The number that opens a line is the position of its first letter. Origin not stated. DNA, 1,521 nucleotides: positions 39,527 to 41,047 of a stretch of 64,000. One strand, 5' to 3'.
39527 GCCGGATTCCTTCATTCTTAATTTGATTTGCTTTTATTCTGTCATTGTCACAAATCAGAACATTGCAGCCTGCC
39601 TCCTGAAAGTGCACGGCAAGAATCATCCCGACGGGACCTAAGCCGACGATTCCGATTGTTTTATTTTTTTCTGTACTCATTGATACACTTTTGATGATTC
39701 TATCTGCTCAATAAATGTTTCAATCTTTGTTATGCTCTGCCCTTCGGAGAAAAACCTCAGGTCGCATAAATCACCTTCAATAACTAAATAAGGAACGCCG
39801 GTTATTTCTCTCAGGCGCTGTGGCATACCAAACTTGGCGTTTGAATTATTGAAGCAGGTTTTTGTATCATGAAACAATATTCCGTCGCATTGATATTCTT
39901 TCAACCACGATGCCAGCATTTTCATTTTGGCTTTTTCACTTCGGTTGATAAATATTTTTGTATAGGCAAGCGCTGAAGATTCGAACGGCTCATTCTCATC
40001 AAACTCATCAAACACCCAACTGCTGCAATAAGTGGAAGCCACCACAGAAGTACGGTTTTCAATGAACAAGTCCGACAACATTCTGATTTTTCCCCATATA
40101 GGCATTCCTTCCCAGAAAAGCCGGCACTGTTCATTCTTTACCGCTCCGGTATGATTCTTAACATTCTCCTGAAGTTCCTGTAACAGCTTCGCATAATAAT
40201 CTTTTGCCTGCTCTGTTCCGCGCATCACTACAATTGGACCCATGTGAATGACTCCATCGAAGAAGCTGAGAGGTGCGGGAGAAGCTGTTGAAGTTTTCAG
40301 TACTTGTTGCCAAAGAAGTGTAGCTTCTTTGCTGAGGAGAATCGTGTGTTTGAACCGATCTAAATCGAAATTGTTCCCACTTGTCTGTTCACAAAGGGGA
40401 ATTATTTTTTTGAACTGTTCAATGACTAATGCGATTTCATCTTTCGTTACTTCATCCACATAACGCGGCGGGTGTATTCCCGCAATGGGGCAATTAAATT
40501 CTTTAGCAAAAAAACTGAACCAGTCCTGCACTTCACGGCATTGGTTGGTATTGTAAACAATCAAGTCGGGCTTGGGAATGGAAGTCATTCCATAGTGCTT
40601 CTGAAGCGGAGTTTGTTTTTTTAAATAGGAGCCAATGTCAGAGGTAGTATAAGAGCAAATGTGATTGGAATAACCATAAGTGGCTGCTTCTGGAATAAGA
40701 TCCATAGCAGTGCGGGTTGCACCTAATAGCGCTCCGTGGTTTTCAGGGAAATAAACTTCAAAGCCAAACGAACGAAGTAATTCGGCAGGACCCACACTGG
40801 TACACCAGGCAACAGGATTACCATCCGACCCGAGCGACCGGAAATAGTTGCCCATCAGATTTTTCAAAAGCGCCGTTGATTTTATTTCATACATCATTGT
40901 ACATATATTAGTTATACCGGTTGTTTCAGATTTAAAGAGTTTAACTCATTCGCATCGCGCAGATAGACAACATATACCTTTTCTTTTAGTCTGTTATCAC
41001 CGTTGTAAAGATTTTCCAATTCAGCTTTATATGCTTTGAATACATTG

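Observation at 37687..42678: Orphan dehydratase-family subunit + ketopantoate-reductase::activase fusion + CoA ligase: a possible self-contained 2-oxoacid-to-enoyl-CoA module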

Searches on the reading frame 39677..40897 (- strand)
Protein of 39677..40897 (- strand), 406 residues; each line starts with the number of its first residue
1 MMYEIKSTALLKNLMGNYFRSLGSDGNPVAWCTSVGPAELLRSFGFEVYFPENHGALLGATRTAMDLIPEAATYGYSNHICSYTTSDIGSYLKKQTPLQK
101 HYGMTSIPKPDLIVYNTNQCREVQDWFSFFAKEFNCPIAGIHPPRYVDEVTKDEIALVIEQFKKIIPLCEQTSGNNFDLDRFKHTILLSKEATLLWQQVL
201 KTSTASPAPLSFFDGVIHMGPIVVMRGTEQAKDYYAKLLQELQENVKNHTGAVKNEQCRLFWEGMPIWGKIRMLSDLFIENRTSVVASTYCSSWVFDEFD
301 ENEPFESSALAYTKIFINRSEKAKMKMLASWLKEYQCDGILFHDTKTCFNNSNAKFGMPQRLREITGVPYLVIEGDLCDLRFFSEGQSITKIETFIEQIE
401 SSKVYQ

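Call 4: search_protein_families(library=pfam, proteins=[window:39677-40897:-], max_evalue=0.01)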
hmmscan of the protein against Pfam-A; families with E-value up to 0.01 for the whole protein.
window:39677-40897:- (406 aa): 1 family
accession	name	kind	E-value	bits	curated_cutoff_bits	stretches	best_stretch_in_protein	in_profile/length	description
PF06050.19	HGD-D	-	2.3e-59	202.2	28.4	1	35-399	3-342/342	2-hydroxyglutaryl-CoA dehydratase, D-component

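Call 5: search_protein_families(library=ncbifam, proteins=[window:39677-40897:-], max_evalue=0.01)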
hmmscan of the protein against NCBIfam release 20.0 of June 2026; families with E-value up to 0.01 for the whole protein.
window:39677-40897:- (406 aa): 5 families
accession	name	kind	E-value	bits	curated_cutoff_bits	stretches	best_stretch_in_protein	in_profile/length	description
NF052455.1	HyiscapDhHadB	equivalog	3.7e-69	233.3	750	1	24-403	24-398/398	(R)-2-hydroxyisocaproyl-CoA dehydratase subunit alpha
TIGR02260.1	benz_CoA_red_B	equivalog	9.9e-48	162.8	486.55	1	38-397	42-411/413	benzoyl-CoA reductase subunit B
TIGR03191.1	benz_CoA_bzdO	equivalog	1.1e-22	80.8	448.6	2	64-279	71-281/430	benzoyl-CoA reductase, bzd-type, subunit O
NF040772.1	double_cubane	equivalog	1.1e-16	60.9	350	1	152-399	123-372/372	double-cubane-cluster-containing anaerobic reductase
NF052456.1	HyiscapDhHadC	equivalog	0.0055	15.7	700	1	222-397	195-370/372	(R)-2-hydroxyisocaproyl-CoA dehydratase subunit beta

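Call 14: search_solved_structures(query=window:39677-40897:-, max_evalue=0.001, show_alignments=2)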
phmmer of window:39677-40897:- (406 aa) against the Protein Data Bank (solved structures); distinct sequences matched with E-value up to 0.001: 3.
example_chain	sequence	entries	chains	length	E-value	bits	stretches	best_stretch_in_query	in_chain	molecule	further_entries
3o3m_A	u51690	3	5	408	5.1e-52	180.4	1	10-403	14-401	alpha subunit 2-hydroxyisocaproyl-CoA dehydratase | alpha-subunit 2-hydroxyisocaproyl-CoA dehydratase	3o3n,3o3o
9g87_A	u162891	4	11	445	7.8e-33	117.2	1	23-402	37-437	3-methylbenzoyl-CoA reductase beta subunit MbdO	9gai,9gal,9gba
8s02_A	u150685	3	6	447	8.9e-21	77.5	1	17-284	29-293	BzdO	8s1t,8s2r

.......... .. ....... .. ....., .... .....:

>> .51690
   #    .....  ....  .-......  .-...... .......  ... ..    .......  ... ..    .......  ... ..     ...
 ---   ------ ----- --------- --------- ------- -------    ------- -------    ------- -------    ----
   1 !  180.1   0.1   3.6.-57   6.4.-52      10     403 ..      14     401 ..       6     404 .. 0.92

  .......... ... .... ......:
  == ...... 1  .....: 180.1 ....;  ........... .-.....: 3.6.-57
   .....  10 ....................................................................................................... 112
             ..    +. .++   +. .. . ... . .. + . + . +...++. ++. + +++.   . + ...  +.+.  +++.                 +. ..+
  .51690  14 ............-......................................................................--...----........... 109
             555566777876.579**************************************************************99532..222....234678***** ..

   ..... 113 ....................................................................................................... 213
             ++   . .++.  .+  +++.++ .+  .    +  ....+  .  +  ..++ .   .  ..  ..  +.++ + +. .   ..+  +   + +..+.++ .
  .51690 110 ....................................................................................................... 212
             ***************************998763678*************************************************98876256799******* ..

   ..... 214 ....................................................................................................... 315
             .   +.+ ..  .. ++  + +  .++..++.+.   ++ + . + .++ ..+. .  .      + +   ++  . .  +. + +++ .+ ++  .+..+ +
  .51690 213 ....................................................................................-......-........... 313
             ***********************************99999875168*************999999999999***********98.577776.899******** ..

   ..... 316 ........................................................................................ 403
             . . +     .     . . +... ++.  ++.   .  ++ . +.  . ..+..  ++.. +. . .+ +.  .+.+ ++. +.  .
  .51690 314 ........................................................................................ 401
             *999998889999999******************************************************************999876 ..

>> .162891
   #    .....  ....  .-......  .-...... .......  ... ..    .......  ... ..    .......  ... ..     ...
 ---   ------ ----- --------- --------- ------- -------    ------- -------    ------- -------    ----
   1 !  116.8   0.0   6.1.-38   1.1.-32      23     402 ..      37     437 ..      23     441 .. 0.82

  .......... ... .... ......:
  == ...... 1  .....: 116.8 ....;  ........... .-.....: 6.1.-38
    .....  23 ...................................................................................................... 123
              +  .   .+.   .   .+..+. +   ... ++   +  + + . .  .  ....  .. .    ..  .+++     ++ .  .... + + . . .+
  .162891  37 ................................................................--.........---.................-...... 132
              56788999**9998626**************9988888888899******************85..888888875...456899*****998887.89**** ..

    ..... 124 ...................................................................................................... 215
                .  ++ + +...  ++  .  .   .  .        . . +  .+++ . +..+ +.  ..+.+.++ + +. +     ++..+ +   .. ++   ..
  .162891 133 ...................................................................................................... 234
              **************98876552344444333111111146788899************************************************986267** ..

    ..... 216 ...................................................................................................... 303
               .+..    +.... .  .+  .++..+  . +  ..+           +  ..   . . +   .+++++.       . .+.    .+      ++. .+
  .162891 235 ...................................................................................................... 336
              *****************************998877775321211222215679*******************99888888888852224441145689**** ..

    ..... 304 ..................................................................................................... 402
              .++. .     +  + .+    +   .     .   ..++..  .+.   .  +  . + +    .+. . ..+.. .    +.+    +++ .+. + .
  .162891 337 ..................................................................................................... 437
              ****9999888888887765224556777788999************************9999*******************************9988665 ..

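Call 30: find_homologous_proteins(query=window:39677-40897:-, max_evalue=0.00001)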
Query window:39677-40897:- (406 aa): 6297 proteins with E <= 0.00001 among 8000 candidates; the best 120 are listed.
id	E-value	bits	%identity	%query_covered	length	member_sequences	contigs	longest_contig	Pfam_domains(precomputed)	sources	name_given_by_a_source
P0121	2.5e-280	947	100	100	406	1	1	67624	PF06050.20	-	-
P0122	3.7e-260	881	92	100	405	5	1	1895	PF06050.20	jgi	-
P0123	4.3e-238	808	85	98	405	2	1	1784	PF06050.20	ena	-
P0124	2.2e-234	796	82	100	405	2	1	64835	PF06050.20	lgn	-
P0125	2.2e-232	789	83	99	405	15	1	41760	PF06050.20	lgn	-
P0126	1.3e-231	787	82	99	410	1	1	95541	PF06050.20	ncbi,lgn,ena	-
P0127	2.0e-231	786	83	98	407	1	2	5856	PF06050.20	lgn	-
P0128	5.4e-230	781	81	99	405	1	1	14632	PF06050.20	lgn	-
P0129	7.7e-230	781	81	99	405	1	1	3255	PF06050.20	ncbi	-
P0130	1.3e-229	780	81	99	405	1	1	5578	PF06050.20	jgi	-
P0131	5.7e-229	778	81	99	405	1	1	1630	PF06050.20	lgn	-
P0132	1.6e-228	777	81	100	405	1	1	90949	PF06050.20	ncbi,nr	ncbi:MAG: 2-hydroxyacyl-CoA dehydratase [Bacteroidetes bacterium]|nr:2-hydroxyacyl-CoA dehydratase [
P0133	6.5e-228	775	79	100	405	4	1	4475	PF06050.20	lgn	-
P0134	2.7e-227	772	81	100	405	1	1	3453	PF06050.20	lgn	-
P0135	2.3e-224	763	78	100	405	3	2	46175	PF06050.20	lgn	-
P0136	1.1e-223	761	79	100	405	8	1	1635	PF06050.20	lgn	-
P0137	2.7e-223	759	78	100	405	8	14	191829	PF06050.20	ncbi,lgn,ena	-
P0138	2.5e-222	756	78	99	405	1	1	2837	PF06050.20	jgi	jgi:benzoyl-CoA reductase/2-hydroxyglutaryl-CoA dehydratase subunit BcrC/BadD/HgdB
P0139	7.1e-222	755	78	100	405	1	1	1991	PF06050.20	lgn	-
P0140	1.3e-221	754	78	99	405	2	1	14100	PF06050.20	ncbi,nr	ncbi:MAG TPA: 2-hydroxyacyl-CoA dehydratase family protein [Bacteroidia bacterium]|nr:2-hydroxyacyl-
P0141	2.6e-220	749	77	99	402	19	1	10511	PF06050.20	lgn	-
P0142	8.2e-219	745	77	99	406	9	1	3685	PF06050.20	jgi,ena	jgi:benzoyl-CoA reductase/2-hydroxyglutaryl-CoA dehydratase subunit BcrC/BadD/HgdB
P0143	3.1e-218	743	77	100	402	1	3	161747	PF06050.20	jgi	-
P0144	1.7e-217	740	76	99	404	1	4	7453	PF06050.20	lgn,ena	-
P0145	3.3e-217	739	76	99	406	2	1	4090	PF06050.20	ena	-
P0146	1.5e-216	737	77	99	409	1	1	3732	PF06050.20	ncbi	-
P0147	3.6e-216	736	76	99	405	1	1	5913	PF06050.20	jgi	jgi:benzoyl-CoA reductase/2-hydroxyglutaryl-CoA dehydratase subunit BcrC/BadD/HgdB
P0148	5.6e-216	735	77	99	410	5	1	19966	PF06050.20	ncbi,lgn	-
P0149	1.3e-215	734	77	99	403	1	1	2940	PF06050.20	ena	-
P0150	1.4e-215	734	77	99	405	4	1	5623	PF06050.20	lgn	-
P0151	3.2e-215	733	77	99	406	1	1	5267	PF06050.20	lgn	-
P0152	5.1e-215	732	77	98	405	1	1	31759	PF06050.20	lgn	-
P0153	2.2e-214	730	76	99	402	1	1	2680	PF06050.20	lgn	-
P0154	3.2e-214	729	75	99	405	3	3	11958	PF06050.20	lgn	-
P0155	4.1e-214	729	76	99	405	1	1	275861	PF06050.20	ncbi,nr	ncbi:MAG: 2-hydroxyacyl-CoA dehydratase [Flavobacteriales bacterium]|nr:2-hydroxyacyl-CoA dehydratas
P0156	4.9e-214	729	75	99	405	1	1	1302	PF06050.20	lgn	-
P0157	6.9e-214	728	75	99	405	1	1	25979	PF06050.20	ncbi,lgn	-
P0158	8.1e-214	728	75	99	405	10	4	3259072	PF06050.20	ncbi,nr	ncbi:lactoyl-CoA dehydratase subunit alpha [Flavobacteriales bacterium]|nr:2-hydroxyacyl-CoA dehydra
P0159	8.2e-214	728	76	99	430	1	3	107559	PF06050.20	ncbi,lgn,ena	-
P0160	3.9e-213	726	76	99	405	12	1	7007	PF06050.20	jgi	jgi:benzoyl-CoA reductase/2-hydroxyglutaryl-CoA dehydratase subunit BcrC/BadD/HgdB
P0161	4.1e-213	726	75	99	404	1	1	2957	PF06050.20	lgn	-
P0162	5.9e-213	725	75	99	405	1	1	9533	PF06050.20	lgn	-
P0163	1.8e-212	724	75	99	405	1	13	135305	PF06050.20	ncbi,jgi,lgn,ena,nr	ncbi:MAG: 2-hydroxyacyl-CoA dehydratase [Bacteroidetes bacterium]|nr:2-hydroxyacyl-CoA dehydratase [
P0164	2.0e-212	724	75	99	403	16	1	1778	PF06050.20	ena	-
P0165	2.1e-212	723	75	99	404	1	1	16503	PF06050.20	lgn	-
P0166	2.9e-212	723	75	99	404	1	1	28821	PF06050.20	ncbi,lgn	ncbi:MAG: 2-hydroxyacyl-CoA dehydratase subunit D [Bacteroidia bacterium]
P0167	3.0e-212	723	74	99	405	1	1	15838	PF06050.20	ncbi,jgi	jgi:benzoyl-CoA reductase/2-hydroxyglutaryl-CoA dehydratase subunit BcrC/BadD/HgdB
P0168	3.1e-212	723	74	99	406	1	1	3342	PF06050.20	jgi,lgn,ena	-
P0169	3.2e-212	723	74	99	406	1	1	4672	PF06050.20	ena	-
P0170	4.3e-212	722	73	99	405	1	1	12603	PF06050.20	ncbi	-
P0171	5.1e-212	722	74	99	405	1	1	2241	PF06050.20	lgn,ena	-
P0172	5.6e-212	722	75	99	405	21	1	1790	PF06050.20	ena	-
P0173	5.6e-212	722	75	99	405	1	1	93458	PF06050.20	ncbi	ncbi:MAG: 2-hydroxyacyl-CoA dehydratase family protein [Bacteroidota bacterium]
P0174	5.6e-212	722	75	99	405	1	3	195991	PF06050.20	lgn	-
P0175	7.0e-212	722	74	97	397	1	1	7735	PF06050.20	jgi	jgi:benzoyl-CoA reductase/2-hydroxyglutaryl-CoA dehydratase subunit BcrC/BadD/HgdB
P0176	8.5e-212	721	74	99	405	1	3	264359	PF06050.20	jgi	-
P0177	1.3e-211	721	77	96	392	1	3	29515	PF06050.20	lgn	-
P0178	1.6e-211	721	74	99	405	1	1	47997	PF06050.20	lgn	-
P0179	1.9e-211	720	75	99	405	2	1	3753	PF06050.20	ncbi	-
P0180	2.3e-211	720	75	99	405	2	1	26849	PF06050.20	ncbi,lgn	-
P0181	2.7e-211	720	74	99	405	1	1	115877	PF06050.20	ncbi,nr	ncbi:MAG: 2-hydroxyacyl-CoA dehydratase [Flavobacteriales bacterium]|nr:2-hydroxyacyl-CoA dehydratas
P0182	3.1e-211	720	74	100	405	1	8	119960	PF06050.20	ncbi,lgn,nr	ncbi:MAG: 2-hydroxyacyl-CoA dehydratase [Flavobacteriales bacterium]|nr:2-hydroxyacyl-CoA dehydratas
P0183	3.8e-211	719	76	97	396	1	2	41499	PF06050.20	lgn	-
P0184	3.9e-211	719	74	99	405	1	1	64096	PF06050.20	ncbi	-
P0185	4.0e-211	719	74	100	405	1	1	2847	PF06050.20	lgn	-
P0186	4.3e-211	719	73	99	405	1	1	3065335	PF06050.20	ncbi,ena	-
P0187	5.9e-211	719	75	99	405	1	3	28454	PF06050.20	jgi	jgi:benzoyl-CoA reductase/2-hydroxyglutaryl-CoA dehydratase subunit BcrC/BadD/HgdB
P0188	6.0e-211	719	74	100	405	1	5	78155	PF06050.20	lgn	-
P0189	6.3e-211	719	74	99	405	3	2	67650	PF06050.20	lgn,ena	-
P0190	6.8e-211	718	73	99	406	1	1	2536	PF06050.20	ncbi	-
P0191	8.7e-211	718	74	99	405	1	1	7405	PF06050.20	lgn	-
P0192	9.3e-211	718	73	99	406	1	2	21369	PF06050.20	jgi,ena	jgi:benzoyl-CoA reductase/2-hydroxyglutaryl-CoA dehydratase subunit BcrC/BadD/HgdB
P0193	9.3e-211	718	75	99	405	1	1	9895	PF06050.20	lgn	-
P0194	1.0e-210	718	74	99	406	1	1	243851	PF06050.20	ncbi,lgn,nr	ncbi:MAG: 2-hydroxyacyl-CoA dehydratase [Bacteroidetes bacterium]|nr:2-hydroxyacyl-CoA dehydratase [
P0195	1.1e-210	718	75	99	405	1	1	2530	PF06050.20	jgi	-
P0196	1.3e-210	718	73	99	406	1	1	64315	PF06050.20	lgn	-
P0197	1.5e-210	717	75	99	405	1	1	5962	PF06050.20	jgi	-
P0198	1.8e-210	717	75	99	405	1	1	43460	PF06050.20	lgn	-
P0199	1.9e-210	717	74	99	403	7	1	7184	PF06050.20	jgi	-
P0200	2.0e-210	717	73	99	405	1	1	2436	PF06050.20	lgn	-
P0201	2.3e-210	717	76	96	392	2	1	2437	PF06050.20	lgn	-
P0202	2.4e-210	717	73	99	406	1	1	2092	PF06050.20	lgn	-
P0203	2.4e-210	717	74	99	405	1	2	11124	PF06050.20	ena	-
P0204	4.0e-210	716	73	99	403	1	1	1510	PF06050.20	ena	-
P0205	5.8e-210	715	74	99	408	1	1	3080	PF06050.20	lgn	-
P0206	9.5e-210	715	73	99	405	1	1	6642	PF06050.20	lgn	-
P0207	9.7e-210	715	74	99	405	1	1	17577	PF06050.20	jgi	jgi:benzoyl-CoA reductase/2-hydroxyglutaryl-CoA dehydratase subunit BcrC/BadD/HgdB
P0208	1.0e-209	715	73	100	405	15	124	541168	PF06050.20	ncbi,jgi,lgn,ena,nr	ncbi:MAG: Benzoyl-CoA reductase subunit B [Chlorobi bacterium OLB4]|jgi:Benzoyl-CoA reductase/2-hydr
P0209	1.1e-209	715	75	99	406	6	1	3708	PF06050.20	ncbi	-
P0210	1.6e-209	714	74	99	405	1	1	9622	PF06050.20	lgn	-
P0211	1.7e-209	714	72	99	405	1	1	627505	PF06050.20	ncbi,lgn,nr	ncbi:MAG: 2-hydroxyacyl-CoA dehydratase family protein [Crocinitomicaceae bacterium]|nr:2-hydroxyacy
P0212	1.8e-209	714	74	99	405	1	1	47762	PF06050.20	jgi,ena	-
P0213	1.9e-209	714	75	98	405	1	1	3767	PF06050.20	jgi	jgi:benzoyl-CoA reductase/2-hydroxyglutaryl-CoA dehydratase subunit BcrC/BadD/HgdB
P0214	2.0e-209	714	74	99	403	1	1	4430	PF06050.20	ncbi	-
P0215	2.5e-209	713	74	100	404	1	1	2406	PF06050.20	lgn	-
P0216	2.5e-209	713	73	99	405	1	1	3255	PF06050.20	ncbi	-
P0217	2.6e-209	713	74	99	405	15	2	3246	PF06050.20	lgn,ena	-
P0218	2.6e-209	713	74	99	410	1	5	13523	PF06050.20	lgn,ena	-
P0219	2.8e-209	713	73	100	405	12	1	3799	PF06050.20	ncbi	-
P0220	2.9e-209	713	74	99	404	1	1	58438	PF06050.20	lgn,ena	-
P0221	3.3e-209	713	74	100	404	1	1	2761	PF06050.20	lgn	-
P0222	4.0e-209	713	74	99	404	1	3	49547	PF06050.20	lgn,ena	-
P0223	4.5e-209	712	74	100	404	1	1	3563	PF06050.20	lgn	-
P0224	4.5e-209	712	74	100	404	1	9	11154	PF06050.20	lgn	-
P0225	5.2e-209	712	74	99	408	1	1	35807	PF06050.20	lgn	-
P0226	5.3e-209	712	74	99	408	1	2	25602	PF06050.20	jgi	-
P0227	5.3e-209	712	74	99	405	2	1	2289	PF06050.20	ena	-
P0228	5.3e-209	712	74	99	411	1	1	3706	PF06050.20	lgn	-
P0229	6.3e-209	712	74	99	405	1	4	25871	PF06050.20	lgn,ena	-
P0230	6.9e-209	712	74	99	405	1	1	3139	PF06050.20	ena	-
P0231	7.0e-209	712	74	99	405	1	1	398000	PF06050.20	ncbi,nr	ncbi:MAG: 2-hydroxyacyl-CoA dehydratase [Bacteroidetes bacterium]|nr:2-hydroxyacyl-CoA dehydratase [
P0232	8.5e-209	712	74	100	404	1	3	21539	PF06050.20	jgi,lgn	jgi:benzoyl-CoA reductase/2-hydroxyglutaryl-CoA dehydratase subunit BcrC/BadD/HgdB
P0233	9.3e-209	711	73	100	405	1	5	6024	PF06050.20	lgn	-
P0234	1.1e-208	711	73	100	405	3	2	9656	PF06050.20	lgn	-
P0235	1.1e-208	711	74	100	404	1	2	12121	PF06050.20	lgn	-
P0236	1.2e-208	711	73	99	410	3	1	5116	PF06050.20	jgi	-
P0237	1.2e-208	711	74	100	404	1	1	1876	PF06050.20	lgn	-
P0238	1.3e-208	711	74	99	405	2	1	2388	PF06050.20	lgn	-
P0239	1.3e-208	711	74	99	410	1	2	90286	PF06050.20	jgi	jgi:bcr-type benzoyl-CoA reductase subunit B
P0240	1.4e-208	711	73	99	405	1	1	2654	PF06050.20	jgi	jgi:benzoyl-CoA reductase/2-hydroxyglutaryl-CoA dehydratase subunit BcrC/BadD/HgdB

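Call 34: search_solved_structures(query=A2, max_evalue=10, show_alignments=0)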
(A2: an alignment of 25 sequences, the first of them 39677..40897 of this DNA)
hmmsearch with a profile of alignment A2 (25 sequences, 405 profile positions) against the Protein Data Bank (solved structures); distinct sequences matched with E-value up to 10: 8.
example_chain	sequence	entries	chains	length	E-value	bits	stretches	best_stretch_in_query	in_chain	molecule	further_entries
3o3m_A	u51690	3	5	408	1.5e-71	244.9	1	15-403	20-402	alpha subunit 2-hydroxyisocaproyl-CoA dehydratase | alpha-subunit 2-hydroxyisocaproyl-CoA dehydratase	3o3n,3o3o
9g87_A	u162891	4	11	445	7e-66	226.3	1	12-402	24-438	3-methylbenzoyl-CoA reductase beta subunit MbdO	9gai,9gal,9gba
8s02_A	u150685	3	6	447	1.2e-34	123.5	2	9-289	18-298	BzdO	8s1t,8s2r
7yyl_C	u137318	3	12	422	1.5e-11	47.3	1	136-398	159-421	Dehydratase family protein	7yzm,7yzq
6eno_A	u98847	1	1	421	2.9e-11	46.4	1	136-398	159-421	Dehydratase family protein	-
3o3m_B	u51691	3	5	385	0.0033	19.8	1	152-399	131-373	beta subunit 2-hydroxyacyl-CoA dehydratase | beta-subunit 2-hydroxyacyl-CoA dehydratase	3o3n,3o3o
9g87_B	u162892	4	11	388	0.18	14.1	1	87-398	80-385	3-methylbenzoyl-CoA reductase gamma subunit MbdN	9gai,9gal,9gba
8s02_B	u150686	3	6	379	0.29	13.5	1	330-401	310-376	BzdN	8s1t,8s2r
